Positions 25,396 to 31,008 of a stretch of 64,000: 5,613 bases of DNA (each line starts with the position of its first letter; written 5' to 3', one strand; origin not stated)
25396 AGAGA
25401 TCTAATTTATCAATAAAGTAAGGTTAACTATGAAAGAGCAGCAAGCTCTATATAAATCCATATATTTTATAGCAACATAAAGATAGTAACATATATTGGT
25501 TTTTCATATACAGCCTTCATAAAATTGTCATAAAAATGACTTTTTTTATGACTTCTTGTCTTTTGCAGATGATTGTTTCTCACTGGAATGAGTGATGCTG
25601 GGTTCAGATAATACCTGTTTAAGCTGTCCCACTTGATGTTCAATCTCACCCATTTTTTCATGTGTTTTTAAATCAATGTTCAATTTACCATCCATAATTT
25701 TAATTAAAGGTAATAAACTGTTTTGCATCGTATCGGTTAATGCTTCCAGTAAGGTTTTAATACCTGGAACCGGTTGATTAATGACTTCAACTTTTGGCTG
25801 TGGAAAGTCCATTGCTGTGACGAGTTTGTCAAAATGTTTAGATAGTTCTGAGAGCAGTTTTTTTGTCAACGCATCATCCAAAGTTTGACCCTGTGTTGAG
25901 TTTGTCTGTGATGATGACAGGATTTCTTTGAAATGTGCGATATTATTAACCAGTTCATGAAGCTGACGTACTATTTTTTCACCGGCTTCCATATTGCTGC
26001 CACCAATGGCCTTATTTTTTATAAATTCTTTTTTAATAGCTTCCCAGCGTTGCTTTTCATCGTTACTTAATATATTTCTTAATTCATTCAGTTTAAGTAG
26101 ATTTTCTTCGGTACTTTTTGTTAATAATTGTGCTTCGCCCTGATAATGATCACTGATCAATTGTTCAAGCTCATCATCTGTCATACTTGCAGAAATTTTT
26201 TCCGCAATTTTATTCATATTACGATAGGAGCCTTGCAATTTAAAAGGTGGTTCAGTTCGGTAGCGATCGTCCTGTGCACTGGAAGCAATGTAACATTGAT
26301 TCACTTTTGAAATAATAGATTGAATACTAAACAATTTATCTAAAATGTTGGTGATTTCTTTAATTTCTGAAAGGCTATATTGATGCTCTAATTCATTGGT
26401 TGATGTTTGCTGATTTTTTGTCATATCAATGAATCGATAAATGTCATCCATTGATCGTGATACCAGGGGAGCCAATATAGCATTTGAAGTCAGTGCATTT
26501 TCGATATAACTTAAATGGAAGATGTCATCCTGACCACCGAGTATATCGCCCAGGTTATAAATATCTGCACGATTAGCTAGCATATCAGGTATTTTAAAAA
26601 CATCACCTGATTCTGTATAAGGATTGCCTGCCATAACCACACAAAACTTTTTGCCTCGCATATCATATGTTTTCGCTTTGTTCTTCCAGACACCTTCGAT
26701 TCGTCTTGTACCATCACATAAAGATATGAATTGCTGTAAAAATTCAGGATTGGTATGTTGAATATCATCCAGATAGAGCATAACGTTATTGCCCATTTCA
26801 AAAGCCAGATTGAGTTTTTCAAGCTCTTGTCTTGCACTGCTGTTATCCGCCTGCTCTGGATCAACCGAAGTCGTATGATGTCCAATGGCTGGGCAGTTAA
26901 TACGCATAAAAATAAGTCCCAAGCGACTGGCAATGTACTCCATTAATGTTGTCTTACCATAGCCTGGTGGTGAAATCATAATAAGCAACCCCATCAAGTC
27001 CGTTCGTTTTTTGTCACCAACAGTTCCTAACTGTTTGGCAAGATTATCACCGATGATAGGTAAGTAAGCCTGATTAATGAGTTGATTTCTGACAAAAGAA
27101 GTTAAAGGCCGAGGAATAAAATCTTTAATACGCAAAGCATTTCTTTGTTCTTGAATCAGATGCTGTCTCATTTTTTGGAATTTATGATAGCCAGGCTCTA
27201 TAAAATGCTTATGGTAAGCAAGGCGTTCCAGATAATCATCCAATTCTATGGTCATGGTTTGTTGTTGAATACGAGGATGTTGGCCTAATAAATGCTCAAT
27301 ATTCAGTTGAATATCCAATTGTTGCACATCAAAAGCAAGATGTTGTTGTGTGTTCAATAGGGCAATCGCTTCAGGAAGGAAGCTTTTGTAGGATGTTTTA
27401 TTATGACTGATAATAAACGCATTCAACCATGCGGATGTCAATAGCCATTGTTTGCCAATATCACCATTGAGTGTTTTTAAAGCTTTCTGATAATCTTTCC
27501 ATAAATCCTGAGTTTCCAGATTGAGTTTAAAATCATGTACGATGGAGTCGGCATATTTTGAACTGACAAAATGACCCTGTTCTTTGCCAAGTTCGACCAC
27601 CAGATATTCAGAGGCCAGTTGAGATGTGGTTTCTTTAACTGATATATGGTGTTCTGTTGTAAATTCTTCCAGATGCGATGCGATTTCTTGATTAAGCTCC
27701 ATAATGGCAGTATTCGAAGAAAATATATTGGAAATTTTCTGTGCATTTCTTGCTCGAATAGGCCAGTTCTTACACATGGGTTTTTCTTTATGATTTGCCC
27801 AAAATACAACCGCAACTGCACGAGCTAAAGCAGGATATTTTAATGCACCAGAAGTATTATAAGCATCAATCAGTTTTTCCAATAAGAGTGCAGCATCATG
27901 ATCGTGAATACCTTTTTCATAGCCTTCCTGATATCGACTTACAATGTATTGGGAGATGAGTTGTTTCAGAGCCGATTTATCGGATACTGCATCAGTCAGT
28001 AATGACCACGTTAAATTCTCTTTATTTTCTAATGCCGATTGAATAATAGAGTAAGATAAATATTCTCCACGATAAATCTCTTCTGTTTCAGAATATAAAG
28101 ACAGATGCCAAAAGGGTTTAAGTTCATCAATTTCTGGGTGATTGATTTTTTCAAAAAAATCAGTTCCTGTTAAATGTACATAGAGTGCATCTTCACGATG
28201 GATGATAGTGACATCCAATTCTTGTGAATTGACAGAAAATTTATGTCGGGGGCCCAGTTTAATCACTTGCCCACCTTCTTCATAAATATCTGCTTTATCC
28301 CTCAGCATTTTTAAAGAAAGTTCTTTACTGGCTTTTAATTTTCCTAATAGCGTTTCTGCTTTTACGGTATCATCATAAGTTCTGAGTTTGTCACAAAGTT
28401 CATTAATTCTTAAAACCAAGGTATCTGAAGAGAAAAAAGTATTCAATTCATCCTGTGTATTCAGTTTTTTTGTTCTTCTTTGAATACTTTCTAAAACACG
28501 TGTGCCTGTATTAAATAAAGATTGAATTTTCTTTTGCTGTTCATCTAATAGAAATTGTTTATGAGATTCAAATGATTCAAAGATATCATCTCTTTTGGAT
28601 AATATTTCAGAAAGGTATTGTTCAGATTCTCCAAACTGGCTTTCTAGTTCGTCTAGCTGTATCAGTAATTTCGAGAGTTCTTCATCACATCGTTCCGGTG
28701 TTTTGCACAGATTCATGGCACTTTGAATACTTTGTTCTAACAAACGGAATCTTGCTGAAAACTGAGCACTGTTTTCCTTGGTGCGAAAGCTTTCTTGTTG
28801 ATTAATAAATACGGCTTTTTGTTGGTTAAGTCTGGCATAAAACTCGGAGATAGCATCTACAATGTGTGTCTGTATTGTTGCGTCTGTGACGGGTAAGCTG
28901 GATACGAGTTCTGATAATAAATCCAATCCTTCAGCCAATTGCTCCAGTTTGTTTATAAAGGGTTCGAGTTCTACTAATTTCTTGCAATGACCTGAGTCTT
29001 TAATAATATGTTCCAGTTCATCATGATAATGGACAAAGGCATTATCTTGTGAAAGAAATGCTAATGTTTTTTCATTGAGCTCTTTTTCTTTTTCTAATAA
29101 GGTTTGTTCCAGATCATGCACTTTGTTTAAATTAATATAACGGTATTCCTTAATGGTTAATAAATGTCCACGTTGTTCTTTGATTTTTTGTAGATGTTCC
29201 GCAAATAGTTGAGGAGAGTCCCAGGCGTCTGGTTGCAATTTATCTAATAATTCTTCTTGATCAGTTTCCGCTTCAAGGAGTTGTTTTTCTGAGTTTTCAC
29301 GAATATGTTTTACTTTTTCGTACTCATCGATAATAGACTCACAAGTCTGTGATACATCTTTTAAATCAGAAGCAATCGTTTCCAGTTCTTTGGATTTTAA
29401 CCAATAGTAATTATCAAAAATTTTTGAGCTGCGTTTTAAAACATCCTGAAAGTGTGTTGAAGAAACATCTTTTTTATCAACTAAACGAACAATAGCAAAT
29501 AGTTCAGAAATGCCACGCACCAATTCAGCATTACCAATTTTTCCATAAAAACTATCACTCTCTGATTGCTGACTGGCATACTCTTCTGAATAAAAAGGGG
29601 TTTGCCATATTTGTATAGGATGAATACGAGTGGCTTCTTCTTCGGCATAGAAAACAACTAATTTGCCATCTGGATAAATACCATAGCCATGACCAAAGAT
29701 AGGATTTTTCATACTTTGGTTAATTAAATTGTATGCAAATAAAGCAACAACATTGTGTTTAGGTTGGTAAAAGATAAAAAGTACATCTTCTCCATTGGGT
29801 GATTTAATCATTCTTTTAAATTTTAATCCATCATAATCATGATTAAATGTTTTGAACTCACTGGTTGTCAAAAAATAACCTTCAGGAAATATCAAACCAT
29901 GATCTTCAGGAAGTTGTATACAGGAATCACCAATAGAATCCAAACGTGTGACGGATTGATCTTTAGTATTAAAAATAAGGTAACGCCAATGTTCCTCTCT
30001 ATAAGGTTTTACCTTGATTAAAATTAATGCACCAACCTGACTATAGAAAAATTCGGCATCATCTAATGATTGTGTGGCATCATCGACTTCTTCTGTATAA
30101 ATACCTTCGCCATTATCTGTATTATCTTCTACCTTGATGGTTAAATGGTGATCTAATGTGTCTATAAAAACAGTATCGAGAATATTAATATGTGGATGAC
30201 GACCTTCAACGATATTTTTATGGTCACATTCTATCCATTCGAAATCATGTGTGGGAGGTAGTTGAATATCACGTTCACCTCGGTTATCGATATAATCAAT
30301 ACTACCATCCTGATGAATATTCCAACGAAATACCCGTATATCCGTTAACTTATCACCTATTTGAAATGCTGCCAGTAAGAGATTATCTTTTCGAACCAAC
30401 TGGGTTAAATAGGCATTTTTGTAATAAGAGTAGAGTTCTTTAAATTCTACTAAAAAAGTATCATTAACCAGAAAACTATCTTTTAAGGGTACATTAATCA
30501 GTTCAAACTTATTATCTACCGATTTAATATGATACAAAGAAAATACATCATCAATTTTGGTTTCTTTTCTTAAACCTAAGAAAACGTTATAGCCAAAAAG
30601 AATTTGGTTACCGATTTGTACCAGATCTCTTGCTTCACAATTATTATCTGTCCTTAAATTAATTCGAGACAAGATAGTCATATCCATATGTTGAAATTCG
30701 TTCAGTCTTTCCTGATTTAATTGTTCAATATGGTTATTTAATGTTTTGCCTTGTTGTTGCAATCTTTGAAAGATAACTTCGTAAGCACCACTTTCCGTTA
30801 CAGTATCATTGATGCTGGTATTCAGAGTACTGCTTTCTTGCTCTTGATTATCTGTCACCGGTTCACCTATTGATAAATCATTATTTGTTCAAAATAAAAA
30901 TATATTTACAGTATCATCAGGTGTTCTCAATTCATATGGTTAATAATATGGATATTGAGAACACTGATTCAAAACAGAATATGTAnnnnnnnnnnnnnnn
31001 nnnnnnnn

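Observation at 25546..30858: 1770-aa protein: MoxR-like AAA+ core preceded by a 1280-aa uncharacterised N-terminal extension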

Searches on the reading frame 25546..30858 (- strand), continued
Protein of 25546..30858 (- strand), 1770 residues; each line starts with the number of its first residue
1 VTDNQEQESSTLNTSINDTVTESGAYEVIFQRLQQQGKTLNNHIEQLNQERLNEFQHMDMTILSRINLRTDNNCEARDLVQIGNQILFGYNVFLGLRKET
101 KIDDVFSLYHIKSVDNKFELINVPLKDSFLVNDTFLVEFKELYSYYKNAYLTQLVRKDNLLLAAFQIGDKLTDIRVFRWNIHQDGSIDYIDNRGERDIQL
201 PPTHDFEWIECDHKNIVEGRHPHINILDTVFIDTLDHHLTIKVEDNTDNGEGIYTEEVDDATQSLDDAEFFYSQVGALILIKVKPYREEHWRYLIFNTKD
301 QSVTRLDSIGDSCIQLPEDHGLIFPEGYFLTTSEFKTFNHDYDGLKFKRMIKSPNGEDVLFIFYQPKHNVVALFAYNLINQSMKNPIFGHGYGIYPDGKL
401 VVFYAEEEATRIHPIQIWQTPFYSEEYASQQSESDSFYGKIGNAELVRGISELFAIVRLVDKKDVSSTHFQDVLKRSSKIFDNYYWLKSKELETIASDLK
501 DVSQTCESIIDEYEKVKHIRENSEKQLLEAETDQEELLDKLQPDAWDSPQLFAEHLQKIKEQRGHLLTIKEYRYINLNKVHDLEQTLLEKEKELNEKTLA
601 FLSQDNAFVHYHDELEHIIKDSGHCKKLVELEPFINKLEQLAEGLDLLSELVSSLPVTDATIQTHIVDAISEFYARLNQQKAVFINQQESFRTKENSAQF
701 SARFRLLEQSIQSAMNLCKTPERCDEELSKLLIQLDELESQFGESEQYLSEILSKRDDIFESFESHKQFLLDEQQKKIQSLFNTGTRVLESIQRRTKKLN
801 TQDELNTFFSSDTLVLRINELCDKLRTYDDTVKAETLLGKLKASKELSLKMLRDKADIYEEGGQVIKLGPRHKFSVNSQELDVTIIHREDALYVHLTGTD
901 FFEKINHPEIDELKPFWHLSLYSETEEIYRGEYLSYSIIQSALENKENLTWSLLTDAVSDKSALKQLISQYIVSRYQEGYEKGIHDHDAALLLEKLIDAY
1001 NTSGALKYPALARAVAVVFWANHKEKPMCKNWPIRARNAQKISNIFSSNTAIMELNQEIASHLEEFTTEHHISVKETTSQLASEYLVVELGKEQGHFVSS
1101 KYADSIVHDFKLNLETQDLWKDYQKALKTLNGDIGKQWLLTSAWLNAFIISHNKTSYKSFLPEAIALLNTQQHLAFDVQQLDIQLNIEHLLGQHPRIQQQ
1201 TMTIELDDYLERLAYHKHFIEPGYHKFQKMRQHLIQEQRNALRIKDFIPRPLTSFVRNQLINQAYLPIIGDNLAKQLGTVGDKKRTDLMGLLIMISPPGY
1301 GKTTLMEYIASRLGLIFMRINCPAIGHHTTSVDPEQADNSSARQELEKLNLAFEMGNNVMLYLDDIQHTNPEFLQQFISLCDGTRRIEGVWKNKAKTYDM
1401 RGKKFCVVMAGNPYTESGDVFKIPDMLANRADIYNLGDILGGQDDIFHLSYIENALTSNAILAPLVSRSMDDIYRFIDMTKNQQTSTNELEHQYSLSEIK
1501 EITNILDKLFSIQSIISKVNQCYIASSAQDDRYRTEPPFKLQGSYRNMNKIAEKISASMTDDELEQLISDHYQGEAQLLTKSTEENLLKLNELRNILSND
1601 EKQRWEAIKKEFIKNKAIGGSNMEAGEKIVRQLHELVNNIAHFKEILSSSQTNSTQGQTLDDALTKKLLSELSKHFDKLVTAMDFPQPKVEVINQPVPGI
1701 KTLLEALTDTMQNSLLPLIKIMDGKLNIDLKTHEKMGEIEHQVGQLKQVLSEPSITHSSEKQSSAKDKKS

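Call 96: search_protein_families(library=pfam, proteins=[L029:15352-16059:+, L029:16056-17213:+, L029:17291-18178:-, L029:17514-18182:+, L029:18276-19493:+, L029:17697-20006:-, L029:19424-20170:+, L029:20154-20981:+], max_evalue=0.001)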
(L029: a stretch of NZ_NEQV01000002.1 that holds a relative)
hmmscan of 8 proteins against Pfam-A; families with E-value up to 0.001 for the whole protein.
L029:15352-16059:+ (235 aa): 0 families

L029:16056-17213:+ (385 aa): 1 family
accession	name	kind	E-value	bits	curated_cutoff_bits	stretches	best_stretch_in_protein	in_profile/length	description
PF05816.16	TelA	-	2.5e-70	237.6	30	1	69-380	15-331/332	Toxic anion resistance protein (TelA)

L029:17291-18178:- (295 aa): 2 families
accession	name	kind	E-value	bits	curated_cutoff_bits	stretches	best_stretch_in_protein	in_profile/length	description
PF03466.25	LysR_substrate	-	2.4e-25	89.6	28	1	96-294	7-208/209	LysR substrate binding domain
PF00126.33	HTH_1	-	4.8e-20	71.7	26.6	1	9-67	1-59/60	Bacterial regulatory helix-turn-helix protein, lysR family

L029:17514-18182:+ (222 aa): 0 families

L029:18276-19493:+ (405 aa): 1 family
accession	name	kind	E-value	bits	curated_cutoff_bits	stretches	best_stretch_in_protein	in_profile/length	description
PF00291.31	PALP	-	2.7e-43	148.9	35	1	64-388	5-295/295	Pyridoxal-phosphate dependent enzyme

L029:17697-20006:- (769 aa): 0 families

L029:19424-20170:+ (248 aa): 0 families

L029:20154-20981:+ (275 aa): 2 families
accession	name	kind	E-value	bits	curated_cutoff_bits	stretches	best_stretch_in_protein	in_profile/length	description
PF00290.26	Trp_syntA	-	3e-84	282.4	27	1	16-267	1-252/259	Tryptophan synthase alpha chain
PF01884.23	PcrB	-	0.00095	19.1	23.9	0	171-246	148-212/226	PcrB family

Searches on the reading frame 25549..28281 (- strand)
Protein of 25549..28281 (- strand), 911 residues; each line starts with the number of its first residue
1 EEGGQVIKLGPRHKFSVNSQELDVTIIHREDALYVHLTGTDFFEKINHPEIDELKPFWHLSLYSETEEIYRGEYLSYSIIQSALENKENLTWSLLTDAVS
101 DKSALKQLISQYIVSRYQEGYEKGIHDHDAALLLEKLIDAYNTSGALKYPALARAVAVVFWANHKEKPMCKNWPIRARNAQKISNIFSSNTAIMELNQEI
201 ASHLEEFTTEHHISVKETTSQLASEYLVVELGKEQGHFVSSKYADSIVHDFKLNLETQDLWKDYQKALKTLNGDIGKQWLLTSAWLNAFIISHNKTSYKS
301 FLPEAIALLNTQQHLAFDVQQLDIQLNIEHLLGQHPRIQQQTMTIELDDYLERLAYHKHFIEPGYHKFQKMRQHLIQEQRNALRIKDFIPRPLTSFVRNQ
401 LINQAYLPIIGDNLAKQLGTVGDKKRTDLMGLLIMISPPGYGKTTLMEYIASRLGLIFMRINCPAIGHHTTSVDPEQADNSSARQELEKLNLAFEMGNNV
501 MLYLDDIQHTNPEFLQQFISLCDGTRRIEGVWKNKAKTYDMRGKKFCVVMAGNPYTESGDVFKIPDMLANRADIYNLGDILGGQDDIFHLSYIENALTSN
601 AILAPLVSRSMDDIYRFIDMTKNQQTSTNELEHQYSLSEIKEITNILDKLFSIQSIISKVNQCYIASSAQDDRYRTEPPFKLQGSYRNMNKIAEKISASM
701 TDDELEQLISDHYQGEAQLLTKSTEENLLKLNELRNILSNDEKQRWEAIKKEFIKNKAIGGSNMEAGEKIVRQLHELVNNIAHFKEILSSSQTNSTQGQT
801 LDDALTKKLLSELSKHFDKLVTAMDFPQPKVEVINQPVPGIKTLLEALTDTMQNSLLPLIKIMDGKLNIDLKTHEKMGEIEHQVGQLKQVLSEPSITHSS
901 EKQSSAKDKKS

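Call 55: predict_structure(alignment_id=A3)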
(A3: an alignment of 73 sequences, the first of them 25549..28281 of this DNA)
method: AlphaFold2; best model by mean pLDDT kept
length: 911 residues; sequences in the alignment: 73
mean_pLDDT: 87.5   pTM: 0.75
mean pLDDT of the five models: 87.5, 86.6, 85.3, 84.6, 83.9
residues with pLDDT >= 90: 628; 70-90: 154; 50-70: 89; < 50: 40
segments of 3 or more residues with pLDDT < 50: 797-801, 825-840, 893-911
pLDDT, mean of each block of 10 residues (from residue 1): 82 91 95 96 96 95 96 98 95 97 97 93 97 97 95 97 95 96 93 96 97 93 97 93 97 97 96 95 97 94 97 94 96 97 96 95 97 97 95 86 91 91 67 85 91 97 95 96 97 97 96 93 90 96 95 79 87 87 87 93 91 93 90 94 96 95 86 86 91 96 96 91 90 95 95 84 60 68 70 52 64 69 46 38 65 64 66 71 75 41 33 43
secondary structure, 60 per line:
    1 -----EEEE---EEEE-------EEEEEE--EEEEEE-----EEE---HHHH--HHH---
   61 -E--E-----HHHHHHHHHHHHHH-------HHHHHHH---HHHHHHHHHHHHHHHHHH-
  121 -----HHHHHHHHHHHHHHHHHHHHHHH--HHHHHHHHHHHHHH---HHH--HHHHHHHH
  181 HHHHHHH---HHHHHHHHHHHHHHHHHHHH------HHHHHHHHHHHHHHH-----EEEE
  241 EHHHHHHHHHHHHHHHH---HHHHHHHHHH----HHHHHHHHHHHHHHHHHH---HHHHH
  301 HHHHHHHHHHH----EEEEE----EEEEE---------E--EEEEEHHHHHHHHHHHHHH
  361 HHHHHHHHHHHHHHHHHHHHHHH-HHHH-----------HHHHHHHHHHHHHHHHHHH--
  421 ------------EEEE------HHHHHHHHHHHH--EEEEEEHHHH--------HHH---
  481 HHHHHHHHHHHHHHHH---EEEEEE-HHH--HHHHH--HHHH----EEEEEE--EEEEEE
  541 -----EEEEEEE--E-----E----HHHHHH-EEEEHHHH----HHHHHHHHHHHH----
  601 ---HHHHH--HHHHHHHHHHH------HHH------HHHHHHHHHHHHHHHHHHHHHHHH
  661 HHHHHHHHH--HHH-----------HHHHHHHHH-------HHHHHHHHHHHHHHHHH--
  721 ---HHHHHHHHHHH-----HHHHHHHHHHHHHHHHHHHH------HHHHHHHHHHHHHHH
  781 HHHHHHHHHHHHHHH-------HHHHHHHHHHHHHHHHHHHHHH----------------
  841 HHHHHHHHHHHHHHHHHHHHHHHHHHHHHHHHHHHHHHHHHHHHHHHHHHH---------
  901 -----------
elements in order (helices of 4 or more, strands of 3 or more residues): E6-9 E13-16 E24-29 E32-37 E43-45 H49-52 H71-84 H92-98 H102-119 H126-148 H151-164 H173-187 H191-210 H217-231 E237-241 H242-257 H261-270 H275-292 H296-311 E316-320 E325-329 E342-346 H347-383 H385-388 H400-418 E433-436 H443-454 E457-462 H463-466 H481-496 E500-505 H512-516 H519-522 E527-532 E535-540 E546-552 H566-571 E573-576 H577-580 H585-596 H604-608 H611-621 H637-669 H686-694 H702-718 H724-734 H740-759 H766-795 H803-824 H841-891
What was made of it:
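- On MoxR family (AAA+ clade 7): The 18-residue segment between beta-2 and alpha-2 (1322-1339) is predicted as loop plus a short helix, not a hairpin (call 55).
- Checked: They form a small beta domain plus a globular helical domain (call 55).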

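Call 87: fold_search(model_id=the predicted structure, library=pdb)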
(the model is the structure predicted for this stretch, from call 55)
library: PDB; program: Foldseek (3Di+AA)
matches with E <= 10: 1245; with E <= 0.001: 230
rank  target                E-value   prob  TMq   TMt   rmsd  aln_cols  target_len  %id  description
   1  7l6n_B                1.1e-05  1.00  0.15  0.20  27.5       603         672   15  The Mycobacterium tuberculosis ClpB disaggregase hexamer structure with three locally refined ClpB middle domains and  (released 2021-05-26)
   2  8efv_B                1.9e-05  1.00  0.12  0.31   9.9       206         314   19  Structure of single homo-hexameric Holliday junction ATP-dependent DNA helicase RuvB motor (released 2023-05-10)
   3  6l1q_A                2.2e-05  1.00  0.17  0.49  12.7       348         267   13  Crystal structure of AfCbbQ2, a MoxR AAA+-ATPase and CbbQO-type Rubisco activase from Acidithiobacillus ferrooxidans (released 2019-12-18)
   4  6uqe_B                3.6e-05  1.00  0.15  0.23  24.6       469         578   12  ClpA/ClpP Disengaged State bound to RepA-GFP (released 2020-04-22)
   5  8ptk_f                3.6e-05  1.00  0.18  0.05  44.4       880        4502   13  Composite structure of Dynein-Dynactin-JIP3-LIS1 (released 2024-03-27)
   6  7pbl_D                3.8e-05  1.00  0.13  0.34  10.1       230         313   15  RuvAB branch migration motor complexed to the Holliday junction - RuvB AAA+ state s1 [t2 dataset] (released 2022-09-14)
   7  5zui                  3.8e-05  1.00  0.16  0.21  22.7       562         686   14  Crystal Structure of HSP104 from Chaetomium thermophilum (released 2019-06-19)
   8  7tts_B                3.9e-05  1.00  0.14  0.27  12.4       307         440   14  Skd3, hexamer, filtered (released 2022-09-28)
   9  7pbl_C                4.1e-05  1.00  0.12  0.33   9.9       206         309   18  RuvAB branch migration motor complexed to the Holliday junction - RuvB AAA+ state s1 [t2 dataset] (released 2022-09-14)
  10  1ksf                  4.7e-05  1.00  0.15  0.19  24.1       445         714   12  Crystal Structure of ClpA, an HSP100 chaperone and regulator of ClpAP protease: Structural basis of differences in Funct (released 2002-09-27)
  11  7uiy_C                4.9e-05  1.00  0.14  0.21  25.3       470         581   13  ClpAP complex bound to ClpS N-terminal extension, class IIIa (released 2022-10-26)
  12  9qh7_E                5.2e-05  1.00  0.16  0.50  10.7       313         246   13  NorQ in complex with NorD VWA domain steep staircase subset 1 from Paracoccus denitrificans (released 2026-03-25)
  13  7x5b                  5.2e-05  1.00  0.14  0.34   9.1       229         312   15  Crystal structure of RuvB (released 2023-03-08)
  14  7tts_C                5.6e-05  1.00  0.14  0.26  18.5       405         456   11  Skd3, hexamer, filtered (released 2022-09-28)
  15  9rai_e                5.9e-05  1.00  0.15  0.18  23.7       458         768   12  Structure of the S.aureus MecA/ClpC/ClpP degradation system (released 2025-09-10)
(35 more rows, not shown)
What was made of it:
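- On MoxR family (AAA+ clade 7): Foldseek TMt is 0.49-0.59 for CbbQ and NorQ (call 87).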
